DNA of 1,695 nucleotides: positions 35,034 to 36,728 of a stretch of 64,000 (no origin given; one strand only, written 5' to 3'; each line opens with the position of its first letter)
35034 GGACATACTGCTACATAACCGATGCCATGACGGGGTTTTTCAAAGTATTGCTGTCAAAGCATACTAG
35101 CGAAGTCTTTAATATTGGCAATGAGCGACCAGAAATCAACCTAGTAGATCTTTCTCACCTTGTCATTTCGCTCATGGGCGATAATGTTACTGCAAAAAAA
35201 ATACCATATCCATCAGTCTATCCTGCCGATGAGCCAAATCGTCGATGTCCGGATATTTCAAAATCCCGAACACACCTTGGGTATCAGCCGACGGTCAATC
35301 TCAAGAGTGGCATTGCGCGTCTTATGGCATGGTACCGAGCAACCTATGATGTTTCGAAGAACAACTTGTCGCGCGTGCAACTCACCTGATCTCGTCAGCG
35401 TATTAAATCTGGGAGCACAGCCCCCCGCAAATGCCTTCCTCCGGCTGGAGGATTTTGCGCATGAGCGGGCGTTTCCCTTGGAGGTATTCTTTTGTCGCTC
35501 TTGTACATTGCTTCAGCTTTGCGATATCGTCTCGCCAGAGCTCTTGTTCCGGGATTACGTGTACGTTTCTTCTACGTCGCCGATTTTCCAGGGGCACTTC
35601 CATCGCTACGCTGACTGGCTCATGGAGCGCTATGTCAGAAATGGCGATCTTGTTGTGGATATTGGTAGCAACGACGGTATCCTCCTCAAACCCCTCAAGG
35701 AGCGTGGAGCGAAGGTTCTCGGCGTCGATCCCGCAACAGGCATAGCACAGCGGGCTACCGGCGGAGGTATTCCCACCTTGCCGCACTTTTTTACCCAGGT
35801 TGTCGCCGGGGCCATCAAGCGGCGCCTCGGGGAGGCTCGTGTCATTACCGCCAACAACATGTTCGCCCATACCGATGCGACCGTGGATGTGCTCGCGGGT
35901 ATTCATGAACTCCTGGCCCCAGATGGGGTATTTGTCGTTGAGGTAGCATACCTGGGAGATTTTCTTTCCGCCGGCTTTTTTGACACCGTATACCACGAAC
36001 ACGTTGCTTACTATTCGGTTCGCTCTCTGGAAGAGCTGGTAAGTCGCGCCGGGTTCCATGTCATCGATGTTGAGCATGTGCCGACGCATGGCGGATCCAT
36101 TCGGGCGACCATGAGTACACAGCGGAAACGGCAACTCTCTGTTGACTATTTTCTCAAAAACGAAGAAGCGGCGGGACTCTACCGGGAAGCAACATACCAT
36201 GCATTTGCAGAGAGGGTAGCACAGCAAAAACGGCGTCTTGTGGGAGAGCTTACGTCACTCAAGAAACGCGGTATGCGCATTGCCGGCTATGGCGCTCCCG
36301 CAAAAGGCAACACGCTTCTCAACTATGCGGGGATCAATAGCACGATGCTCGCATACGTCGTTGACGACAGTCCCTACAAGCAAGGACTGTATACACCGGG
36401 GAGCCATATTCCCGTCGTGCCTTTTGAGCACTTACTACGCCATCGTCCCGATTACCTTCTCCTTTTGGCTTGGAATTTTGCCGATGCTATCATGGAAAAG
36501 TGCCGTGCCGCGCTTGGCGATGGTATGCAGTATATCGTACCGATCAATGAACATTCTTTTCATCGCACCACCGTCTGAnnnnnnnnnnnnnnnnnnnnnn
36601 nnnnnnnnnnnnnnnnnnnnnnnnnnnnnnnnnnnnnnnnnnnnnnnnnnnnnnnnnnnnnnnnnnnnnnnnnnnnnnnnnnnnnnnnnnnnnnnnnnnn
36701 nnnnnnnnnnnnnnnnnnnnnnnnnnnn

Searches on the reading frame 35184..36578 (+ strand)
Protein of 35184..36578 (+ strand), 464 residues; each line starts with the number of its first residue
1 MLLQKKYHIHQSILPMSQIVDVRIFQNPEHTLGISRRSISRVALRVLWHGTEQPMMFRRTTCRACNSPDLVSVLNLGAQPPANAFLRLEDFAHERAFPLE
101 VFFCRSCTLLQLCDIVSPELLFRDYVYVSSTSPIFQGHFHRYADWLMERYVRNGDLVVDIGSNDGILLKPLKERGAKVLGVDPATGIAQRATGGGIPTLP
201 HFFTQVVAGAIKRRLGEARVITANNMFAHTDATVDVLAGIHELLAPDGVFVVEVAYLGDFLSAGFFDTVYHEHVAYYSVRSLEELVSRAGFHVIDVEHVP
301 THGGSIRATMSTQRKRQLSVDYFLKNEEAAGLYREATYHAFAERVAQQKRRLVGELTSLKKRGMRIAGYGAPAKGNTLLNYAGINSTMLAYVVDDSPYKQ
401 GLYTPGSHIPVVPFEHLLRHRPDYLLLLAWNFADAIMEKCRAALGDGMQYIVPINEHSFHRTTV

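Call 8: search_protein_families(library=pfam, proteins=[window:35184-36578:+], max_evalue=0.001)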
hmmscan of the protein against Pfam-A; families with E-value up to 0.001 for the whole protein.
window:35184-36578:+ (464 aa): 6 families
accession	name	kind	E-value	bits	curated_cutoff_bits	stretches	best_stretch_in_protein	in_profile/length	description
PF08484.17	Methyltransf_14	-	1.7e-53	181.1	23.5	1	300-454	1-159/160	C-methyltransferase C-terminal domain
PF08421.16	Methyltransf_13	-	1.3e-19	70.6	31.3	1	62-122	1-62/62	Putative zinc binding domain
PF13489.12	Methyltransf_23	-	6.1e-16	59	27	1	152-295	21-163/164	Methyltransferase domain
PF08242.18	Methyltransf_12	-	8.5e-08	33.3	30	1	158-250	1-98/98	Methyltransferase domain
PF08241.18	Methyltransf_11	-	3e-06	28.2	21.2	1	158-252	1-95/95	Methyltransferase domain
PF13649.12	Methyltransf_25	-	1.5e-05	26.1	27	1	157-248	1-97/97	Methyltransferase domain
